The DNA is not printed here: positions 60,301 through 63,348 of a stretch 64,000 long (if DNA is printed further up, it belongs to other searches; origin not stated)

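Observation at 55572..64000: ABC-type glycan locus: ~970-aa CBM-bearing binding protein, two permeases, an NHL-TPR-Yip1 membrane fusion and a DUF5696-like secreted protein, with no ATPase or regulator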

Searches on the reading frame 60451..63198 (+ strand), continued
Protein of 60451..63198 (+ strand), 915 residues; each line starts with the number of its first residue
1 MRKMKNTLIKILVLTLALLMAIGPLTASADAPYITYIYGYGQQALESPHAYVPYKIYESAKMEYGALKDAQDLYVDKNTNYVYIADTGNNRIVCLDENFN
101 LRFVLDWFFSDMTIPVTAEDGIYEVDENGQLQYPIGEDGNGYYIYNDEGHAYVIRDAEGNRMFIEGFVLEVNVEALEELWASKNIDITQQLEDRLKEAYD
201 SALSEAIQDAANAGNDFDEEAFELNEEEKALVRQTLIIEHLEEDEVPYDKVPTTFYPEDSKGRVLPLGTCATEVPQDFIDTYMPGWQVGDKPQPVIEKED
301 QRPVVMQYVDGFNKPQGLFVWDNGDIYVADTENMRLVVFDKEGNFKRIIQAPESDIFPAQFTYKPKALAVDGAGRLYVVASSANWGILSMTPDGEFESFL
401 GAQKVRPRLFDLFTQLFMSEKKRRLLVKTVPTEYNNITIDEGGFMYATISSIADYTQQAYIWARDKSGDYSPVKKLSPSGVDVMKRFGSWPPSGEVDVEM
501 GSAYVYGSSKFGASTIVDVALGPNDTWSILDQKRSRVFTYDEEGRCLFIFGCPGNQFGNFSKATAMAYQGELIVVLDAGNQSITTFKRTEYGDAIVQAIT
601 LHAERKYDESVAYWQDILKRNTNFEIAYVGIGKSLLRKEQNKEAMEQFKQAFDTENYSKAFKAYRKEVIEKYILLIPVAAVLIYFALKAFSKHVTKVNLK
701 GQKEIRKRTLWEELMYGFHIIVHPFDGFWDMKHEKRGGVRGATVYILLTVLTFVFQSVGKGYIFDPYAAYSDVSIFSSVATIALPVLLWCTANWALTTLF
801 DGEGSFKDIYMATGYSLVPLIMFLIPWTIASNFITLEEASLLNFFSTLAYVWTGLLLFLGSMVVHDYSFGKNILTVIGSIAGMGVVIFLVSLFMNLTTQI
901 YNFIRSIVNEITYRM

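Call 34: find_homologous_proteins(query=L001:12762-15494:+, max_evalue=0.00001)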
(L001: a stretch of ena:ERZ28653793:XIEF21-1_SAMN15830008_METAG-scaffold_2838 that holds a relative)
Query L001:12762-15494:+ (910 aa): 215 proteins with E <= 0.00001 among 8000 candidates; the best 120 are listed.
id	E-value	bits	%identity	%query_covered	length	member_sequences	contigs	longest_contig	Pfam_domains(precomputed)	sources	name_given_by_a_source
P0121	0.0e+0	2044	100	100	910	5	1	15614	PF18952.7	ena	-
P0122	2.5e-161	557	38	54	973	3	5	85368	PF18952.7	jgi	-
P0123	1.7e-153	531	36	87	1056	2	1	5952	PF18952.7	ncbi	-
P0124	2.1e-153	531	33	100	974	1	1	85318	PF18952.7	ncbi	-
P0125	3.6e-153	530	35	86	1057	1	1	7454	PF18952.7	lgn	-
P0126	2.2e-151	524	36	89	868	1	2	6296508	PF18952.7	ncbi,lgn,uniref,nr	ncbi:hypothetical protein FHS15_000388 [Paenibacillus castaneae]|uniref:DUF5696 domain-containing pr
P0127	3.3e-150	520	35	87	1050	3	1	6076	PF18952.7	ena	-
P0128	1.4e-149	518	37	86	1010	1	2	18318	PF18952.7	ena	-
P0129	2.6e-149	517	34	90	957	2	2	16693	PF18952.7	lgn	-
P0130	3.5e-149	517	33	96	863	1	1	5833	PF18952.7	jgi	-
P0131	3.8e-148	513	35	95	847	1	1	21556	PF18952.7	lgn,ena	-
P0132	4.1e-148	513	34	88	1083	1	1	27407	PF18952.7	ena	-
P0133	3.2e-145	504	35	91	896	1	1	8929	PF18952.7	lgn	-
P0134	1.4e-144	501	35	87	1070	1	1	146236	PF18952.7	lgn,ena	-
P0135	4.9e-144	500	36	50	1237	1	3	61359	PF18952.7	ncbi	-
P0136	6.5e-143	496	33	95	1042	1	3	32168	PF18952.7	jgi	-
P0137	1.6e-142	495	35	86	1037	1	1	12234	PF18952.7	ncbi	-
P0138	4.3e-142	493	34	94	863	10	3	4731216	PF18952.7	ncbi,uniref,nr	ncbi:hypothetical protein CDQ84_07575 [Clostridium thermosuccinogenes]|uniref:Uncharacterized protei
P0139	4.8e-141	490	32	91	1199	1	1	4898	PF18952.7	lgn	-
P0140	6.9e-140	486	35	54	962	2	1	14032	PF18952.7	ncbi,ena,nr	ncbi:MAG: hypothetical protein J6K12_07110 [Clostridia bacterium]|nr:hypothetical protein [Clostridi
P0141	1.0e-139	485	34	86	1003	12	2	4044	PF18952.7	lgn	-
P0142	8.4e-139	482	34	93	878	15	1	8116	PF18952.7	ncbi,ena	-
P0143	9.5e-139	482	32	89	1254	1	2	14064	PF18952.7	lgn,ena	-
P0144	1.2e-138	482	35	84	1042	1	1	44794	PF18952.7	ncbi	-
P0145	1.3e-138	482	31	95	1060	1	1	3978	PF18952.7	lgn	-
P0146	1.4e-138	482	32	89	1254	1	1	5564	PF18952.7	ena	-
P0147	1.6e-138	481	32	89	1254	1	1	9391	PF18952.7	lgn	-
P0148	4.3e-138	480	32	87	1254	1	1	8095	PF18952.7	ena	-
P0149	4.8e-138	480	33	94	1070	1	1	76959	PF18952.7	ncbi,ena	-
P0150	8.6e-138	479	32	89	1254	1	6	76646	PF18952.7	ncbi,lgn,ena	-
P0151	1.2e-137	478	31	91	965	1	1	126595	PF18952.7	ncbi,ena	-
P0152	9.2e-137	476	33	95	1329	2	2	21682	PF18952.7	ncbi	-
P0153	2.1e-136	474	32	89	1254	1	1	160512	PF18952.7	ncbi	-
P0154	9.7e-136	472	35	85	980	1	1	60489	PF18952.7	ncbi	-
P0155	1.1e-135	472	32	94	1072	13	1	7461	PF18952.7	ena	-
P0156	1.7e-135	471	32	86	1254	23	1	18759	PF18952.7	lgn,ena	-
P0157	2.9e-135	471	33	93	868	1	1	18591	PF18952.7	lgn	-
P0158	6.8e-135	469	33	86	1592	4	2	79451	PF18952.7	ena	-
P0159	7.0e-135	469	33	95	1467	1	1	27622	PF18952.7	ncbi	-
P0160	4.1e-133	464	32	87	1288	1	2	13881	PF18952.7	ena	-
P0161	6.3e-132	460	31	91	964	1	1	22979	PF18952.7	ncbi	-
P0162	9.3e-132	459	32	94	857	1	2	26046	PF18952.7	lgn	-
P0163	1.5e-131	458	33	95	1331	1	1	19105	PF18952.7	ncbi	-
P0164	3.5e-131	457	33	86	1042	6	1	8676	PF18952.7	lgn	-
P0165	8.4e-131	456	31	96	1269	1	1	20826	PF18952.7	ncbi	-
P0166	2.8e-130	454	34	50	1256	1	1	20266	PF18952.7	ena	-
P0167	4.7e-130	453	32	88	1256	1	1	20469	PF18952.7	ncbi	-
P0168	1.3e-129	452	34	88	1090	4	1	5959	PF18952.7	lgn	-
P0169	1.9e-129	451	32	87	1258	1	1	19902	PF18952.7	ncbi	-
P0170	3.7e-129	450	30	95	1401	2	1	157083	PF18952.7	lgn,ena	-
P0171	1.0e-128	449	32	87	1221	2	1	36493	PF18952.7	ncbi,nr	ncbi:MAG: hypothetical protein IJR83_03195 [Clostridia bacterium]|nr:hypothetical protein [Clostridi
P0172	5.0e-128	447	31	100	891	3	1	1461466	PF18952.7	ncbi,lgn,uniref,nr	ncbi:hypothetical protein PAECIP112173_00840 [Paenibacillus sp. JJ-100]|uniref:DUF5696 domain-contai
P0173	6.8e-128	446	34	50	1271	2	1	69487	PF18952.7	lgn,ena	-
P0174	1.3e-127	445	31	86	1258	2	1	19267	PF18952.7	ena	-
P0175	5.3e-127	443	33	86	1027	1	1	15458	PF18952.7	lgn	-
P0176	2.3e-126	441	33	88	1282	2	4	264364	PF18952.7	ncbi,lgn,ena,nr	ncbi:MAG: hypothetical protein IKC31_02130 [Clostridia bacterium]|nr:hypothetical protein [Clostridi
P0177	1.6e-125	438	31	91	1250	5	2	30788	PF18952.7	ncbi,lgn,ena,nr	ncbi:MAG: hypothetical protein IKA05_04390 [Clostridia bacterium]|nr:hypothetical protein [Clostridi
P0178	8.8e-125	436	34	87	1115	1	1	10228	PF18952.7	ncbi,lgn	-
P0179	9.5e-125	436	31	50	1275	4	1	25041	PF18952.7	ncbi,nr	ncbi:MAG: hypothetical protein IJZ80_10375 [Clostridia bacterium]|nr:hypothetical protein [Clostridi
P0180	2.9e-124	434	35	50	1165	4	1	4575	PF18952.7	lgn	-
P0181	5.5e-123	430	30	86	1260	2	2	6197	PF18952.7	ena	-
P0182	7.5e-123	430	34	50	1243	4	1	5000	PF18952.7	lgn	-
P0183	9.8e-123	429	35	50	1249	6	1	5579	PF18952.7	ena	-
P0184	9.9e-123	429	30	87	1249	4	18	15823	PF18952.7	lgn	-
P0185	1.0e-122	429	31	86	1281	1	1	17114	PF18952.7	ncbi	-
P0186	1.6e-122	428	32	87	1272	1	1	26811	PF18952.7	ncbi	-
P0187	1.9e-122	428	32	96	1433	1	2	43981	PF18952.7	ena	-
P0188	1.7e-121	425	32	96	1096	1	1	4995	PF18952.7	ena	-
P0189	4.8e-121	424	32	50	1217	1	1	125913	PF18952.7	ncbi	-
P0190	1.3e-120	422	35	50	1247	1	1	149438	PF18952.7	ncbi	-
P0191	1.5e-120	422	35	51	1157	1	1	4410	PF18952.7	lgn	-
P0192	3.3e-120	421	32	89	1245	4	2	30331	PF18952.7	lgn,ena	-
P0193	3.8e-120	421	32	87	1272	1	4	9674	PF18952.7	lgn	-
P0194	7.8e-120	420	32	87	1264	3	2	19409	PF18952.7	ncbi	-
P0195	1.2e-119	419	32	94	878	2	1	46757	PF18952.7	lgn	-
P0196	3.1e-118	414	31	88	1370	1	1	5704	PF18952.7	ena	-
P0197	5.3e-118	414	32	86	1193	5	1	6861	PF18952.7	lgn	-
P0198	6.0e-118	413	30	89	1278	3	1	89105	PF18952.7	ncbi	-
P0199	7.7e-118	413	31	87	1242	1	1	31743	PF18952.7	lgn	-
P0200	1.5e-115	405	32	86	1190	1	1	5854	PF18952.7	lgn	-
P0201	1.5e-115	405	32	95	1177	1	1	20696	PF18952.7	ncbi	-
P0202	5.1e-115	404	32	87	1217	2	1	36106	PF18952.7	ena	-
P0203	7.9e-115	403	32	87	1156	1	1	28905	PF18952.7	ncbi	-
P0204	2.2e-113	398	33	50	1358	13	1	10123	PF18952.7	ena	-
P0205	2.8e-113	398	30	87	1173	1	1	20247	PF18952.7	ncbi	-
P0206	1.7e-111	392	31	69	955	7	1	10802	PF18952.7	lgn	-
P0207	1.9e-111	392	30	87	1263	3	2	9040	PF18952.7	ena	-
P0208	1.5e-110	389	30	90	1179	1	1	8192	PF18952.7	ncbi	-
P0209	1.5e-110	389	31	100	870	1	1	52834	PF18952.7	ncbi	-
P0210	4.2e-110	387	31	88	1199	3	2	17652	PF18952.7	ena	-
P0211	5.6e-110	387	30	95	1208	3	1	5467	PF18952.7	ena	-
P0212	7.3e-110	387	32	88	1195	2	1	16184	PF18952.7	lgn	-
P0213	7.8e-110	386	30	95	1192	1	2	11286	PF18952.7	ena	-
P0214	1.3e-109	386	31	89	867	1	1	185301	PF18952.7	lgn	-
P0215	2.4e-109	385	30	95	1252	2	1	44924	PF18952.7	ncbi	-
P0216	2.7e-109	385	32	88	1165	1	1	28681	PF18952.7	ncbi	-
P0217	5.0e-109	384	32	50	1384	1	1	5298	PF18952.7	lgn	-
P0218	5.6e-109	384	32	89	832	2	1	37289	PF18952.7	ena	-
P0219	6.0e-109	384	31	95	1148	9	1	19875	PF18952.7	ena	-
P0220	1.3e-108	382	30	90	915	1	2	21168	PF18952.7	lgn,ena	-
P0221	1.8e-108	382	33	88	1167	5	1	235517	PF18952.7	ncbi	-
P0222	2.5e-107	378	31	88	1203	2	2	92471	PF18952.7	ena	-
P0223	2.9e-107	378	31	86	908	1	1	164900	PF18952.7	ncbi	-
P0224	3.1e-107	378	30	95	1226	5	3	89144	PF18952.7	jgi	-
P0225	6.8e-107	377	30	91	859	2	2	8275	PF18952.7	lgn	-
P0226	8.8e-107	376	31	86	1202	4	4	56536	PF18952.7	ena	-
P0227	3.0e-106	375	30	93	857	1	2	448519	PF18952.7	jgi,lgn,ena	-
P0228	3.6e-106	374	32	88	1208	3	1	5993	PF18952.7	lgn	-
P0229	1.0e-105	373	30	91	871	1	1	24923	PF18952.7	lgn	-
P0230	1.4e-104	369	31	90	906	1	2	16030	PF18952.7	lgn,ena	-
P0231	4.3e-102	361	35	66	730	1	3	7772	PF18952.7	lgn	-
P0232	3.0e-101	358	29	90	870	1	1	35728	PF18952.7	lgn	-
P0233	4.8e-100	354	32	69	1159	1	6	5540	PF18952.7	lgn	-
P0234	2.6e-99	352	31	65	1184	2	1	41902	PF18952.7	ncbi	-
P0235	3.8e-99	351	29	91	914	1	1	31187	PF18952.7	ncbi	-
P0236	4.2e-99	351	33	66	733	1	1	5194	PF18952.7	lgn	-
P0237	1.1e-98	350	29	89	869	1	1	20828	PF18952.7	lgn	-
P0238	1.2e-96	343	29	91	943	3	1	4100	PF18952.7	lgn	-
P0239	4.4e-96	341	29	86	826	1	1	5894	PF18952.7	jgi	jgi:hypothetical protein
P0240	7.1e-96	340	30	68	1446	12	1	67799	PF18952.7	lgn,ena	-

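Call 37: search_solved_structures(query=A2, max_evalue=1, show_alignments=2)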
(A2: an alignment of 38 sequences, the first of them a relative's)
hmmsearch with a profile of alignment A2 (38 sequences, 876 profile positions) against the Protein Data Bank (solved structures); distinct sequences matched with E-value up to 1: 6.
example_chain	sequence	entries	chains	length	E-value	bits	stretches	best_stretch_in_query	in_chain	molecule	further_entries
5wzq_A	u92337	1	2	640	1.4e-07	33.3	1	455-584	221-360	Alpha-N-acetylgalactosaminidase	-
5wzn_A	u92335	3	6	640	1.4e-07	33.3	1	455-584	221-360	Alpha-N-acetylgalactosaminidase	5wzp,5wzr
5opq_A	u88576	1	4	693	0.00013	23.5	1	67-106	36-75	3,6-anhydro-D-galactosidase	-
8rzk_A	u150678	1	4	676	0.00013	23.5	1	67-106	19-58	Conserved hypothetical periplasmic protein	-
8rzg_A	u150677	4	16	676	0.00013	23.5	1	67-106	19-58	Conserved hypothetical periplasmic protein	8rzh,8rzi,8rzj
9e2w_Y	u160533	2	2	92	0.89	10.8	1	701-747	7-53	Chromosome segregation in meiosis protein 3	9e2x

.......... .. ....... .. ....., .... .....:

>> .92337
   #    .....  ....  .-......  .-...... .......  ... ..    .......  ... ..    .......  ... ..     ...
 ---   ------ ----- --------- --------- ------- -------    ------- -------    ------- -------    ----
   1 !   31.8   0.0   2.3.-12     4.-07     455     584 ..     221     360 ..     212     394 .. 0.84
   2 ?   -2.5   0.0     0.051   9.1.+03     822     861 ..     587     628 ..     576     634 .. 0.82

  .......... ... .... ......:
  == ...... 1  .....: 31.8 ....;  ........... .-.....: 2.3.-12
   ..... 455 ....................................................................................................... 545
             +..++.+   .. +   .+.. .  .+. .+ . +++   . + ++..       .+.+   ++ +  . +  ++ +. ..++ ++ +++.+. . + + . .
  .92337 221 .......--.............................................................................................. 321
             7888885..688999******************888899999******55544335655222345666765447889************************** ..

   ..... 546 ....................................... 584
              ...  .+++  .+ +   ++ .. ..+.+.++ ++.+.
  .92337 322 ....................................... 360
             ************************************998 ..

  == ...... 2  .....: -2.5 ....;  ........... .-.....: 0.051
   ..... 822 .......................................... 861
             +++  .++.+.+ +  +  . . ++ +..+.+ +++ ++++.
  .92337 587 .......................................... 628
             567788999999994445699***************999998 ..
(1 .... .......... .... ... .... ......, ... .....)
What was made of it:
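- On Glycoside hydrolase family GH129: The profile hits 130 residues at E 1.4e-7 (call 37).
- A DUF5696 profile hits GH129 NagBb at E 1.4e-7 and ZgGH129 at E 1.3e-4 (call 37).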

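Call 44: search_protein_families(library=ncbifam, proteins=[L001:15514-16656:+, L001:16672-17691:+, L001:12762-15494:+, L001:17811-18311:+], max_evalue=0.01)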
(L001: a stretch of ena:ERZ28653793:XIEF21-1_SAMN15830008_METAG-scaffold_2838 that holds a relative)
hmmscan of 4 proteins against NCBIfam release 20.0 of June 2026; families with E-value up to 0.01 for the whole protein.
L001:15514-16656:+ (380 aa): 9 families
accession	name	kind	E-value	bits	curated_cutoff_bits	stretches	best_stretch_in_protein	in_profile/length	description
NF007852.0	PRK10561.1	equivalog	9.8e-12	45.3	335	1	83-326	14-233/295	sn-glycerol-3-phosphate ABC transporter permease UgpA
NF040932.1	ABC_arch_GlcU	equivalog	2.6e-06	27.3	340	1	251-327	131-205/272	glucose ABC transporter permease GlcU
TIGR00969.1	3a0106s02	subfamily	7e-06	25.7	240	1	278-319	166-207/272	sulfate ABC transporter permease subunit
NF008231.0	PRK10998.1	equivalog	1.8e-05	24.4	261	1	260-327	161-230/296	maltose ABC transporter permease MalG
NF008232.0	PRK10999.1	equivalog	3.8e-05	22.6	392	1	268-326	386-446/520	maltose ABC transporter permease MalF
TIGR03262.1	PhnU2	equivalog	4.9e-05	22.2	593.25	1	95-320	12-198/546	putative 2-aminoethylphosphonate ABC transporter permease subunit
TIGR01581.1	Mo_ABC_porter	hypoth_equivalog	9.5e-05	22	210.3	1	253-319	100-167/225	ABC transporter permease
TIGR02141.1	modB_ABC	equivalog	0.00039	20.1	182.6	0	259-316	83-141/208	molybdate ABC transporter permease subunit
NF006939.0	PRK09421.1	equivalog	0.0037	16.7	262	0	147-320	19-158/230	molybdate ABC transporter permease subunit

L001:16672-17691:+ (339 aa): 21 families
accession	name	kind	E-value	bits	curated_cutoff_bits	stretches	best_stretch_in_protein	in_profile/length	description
NF008231.0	PRK10998.1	equivalog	4.3e-16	59.3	261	1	97-337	84-294/296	maltose ABC transporter permease MalG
NF008210.0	PRK10973.1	equivalog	2.2e-15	57.1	297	1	210-332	159-276/281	sn-glycerol-3-phosphate ABC transporter permease UgpE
NF040932.1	ABC_arch_GlcU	equivalog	4.7e-12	46.1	340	1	42-332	8-264/272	glucose ABC transporter permease GlcU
NF007047.0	PRK09500.1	equivalog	8.4e-11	42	326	2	48-163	15-125/257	spermidine/putrescine ABC transporter permease PotC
TIGR01581.1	Mo_ABC_porter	hypoth_equivalog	1.1e-10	41.4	210.3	1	83-260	8-169/225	ABC transporter permease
NF040839.1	tungstate_WtpB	equivalog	1.5e-10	41.2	340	1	79-263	27-194/251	tungstate ABC transporter permease WtpB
TIGR02141.1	modB_ABC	equivalog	5.2e-08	32.8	182.6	2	208-260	94-146/208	molybdate ABC transporter permease subunit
TIGR02139.1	permease_CysT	equivalog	5.6e-08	32.7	246.1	1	216-318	154-250/265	sulfate ABC transporter permease subunit CysT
NF006939.0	PRK09421.1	equivalog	9.5e-08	31.7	262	1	208-275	107-173/230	molybdate ABC transporter permease subunit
NF007852.0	PRK10561.1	equivalog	3.4e-06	27.1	335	1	82-315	56-276/295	sn-glycerol-3-phosphate ABC transporter permease UgpA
NF008232.0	PRK10999.1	equivalog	3.5e-06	26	392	1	213-259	394-444/520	maltose ABC transporter permease MalF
TIGR00969.1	3a0106s02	subfamily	9.6e-06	25.2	240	0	221-263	170-212/272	sulfate ABC transporter permease subunit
TIGR02138.1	phosphate_pstC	equivalog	2.2e-05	23.6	196.45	1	210-320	168-278/296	phosphate ABC transporter permease subunit PstC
TIGR03262.1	PhnU2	equivalog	2.3e-05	23.2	593.25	1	213-288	428-503/546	putative 2-aminoethylphosphonate ABC transporter permease subunit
NF007044.0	PRK09497.1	equivalog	2.9e-05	23.7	348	1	41-284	14-240/285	spermidine/putrescine ABC transporter permease PotB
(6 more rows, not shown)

L001:12762-15494:+ (910 aa): 0 families

L001:17811-18311:+ (166 aa): 0 families

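Call 48: find_encoding_contigs(protein=P0138, flank=10000, max_places=1)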
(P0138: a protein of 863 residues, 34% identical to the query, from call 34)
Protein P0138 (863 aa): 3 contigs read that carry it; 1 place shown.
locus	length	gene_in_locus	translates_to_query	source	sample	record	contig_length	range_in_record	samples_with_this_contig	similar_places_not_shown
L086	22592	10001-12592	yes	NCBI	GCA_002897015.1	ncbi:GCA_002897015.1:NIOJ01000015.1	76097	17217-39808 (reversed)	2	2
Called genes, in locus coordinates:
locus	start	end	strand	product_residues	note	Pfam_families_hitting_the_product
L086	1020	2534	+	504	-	PF01547:SBP_bac_1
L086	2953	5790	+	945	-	PF01547:SBP_bac_1, PF13416:SBP_bac_8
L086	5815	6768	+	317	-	PF00528:BPD_transp_1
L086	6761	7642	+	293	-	PF00528:BPD_transp_1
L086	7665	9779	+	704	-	PF01436:NHL (weak), PF07719:TPR_2 (faint), PF04893:Yip1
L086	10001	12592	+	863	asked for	PF18952:DUF5696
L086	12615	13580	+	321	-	PF00528:BPD_transp_1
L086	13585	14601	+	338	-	PF00528:BPD_transp_1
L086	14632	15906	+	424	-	PF07221:GlcNAc_2-epim (faint), PF03663:Glyco_hydro_76, PF07470:Glyco_hydro_88 (weak), PF07944:Beta-AFase-like_GH127_cat (faint)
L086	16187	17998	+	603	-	PF00009:GTP_EFTU, PF22042:EF-G_D2 (weak), PF03144:GTP_EFTU_D2, PF14492:EFG_III (weak), PF00679:EFG_C, PF06421:LepA_C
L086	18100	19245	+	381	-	PF04055:Radical_SAM, PF06969:HemN_C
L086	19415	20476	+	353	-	PF01628:HrcA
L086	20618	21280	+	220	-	PF01025:GrpE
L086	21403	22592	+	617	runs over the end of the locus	PF00012:HSP70, PF06723:MreB_Mbl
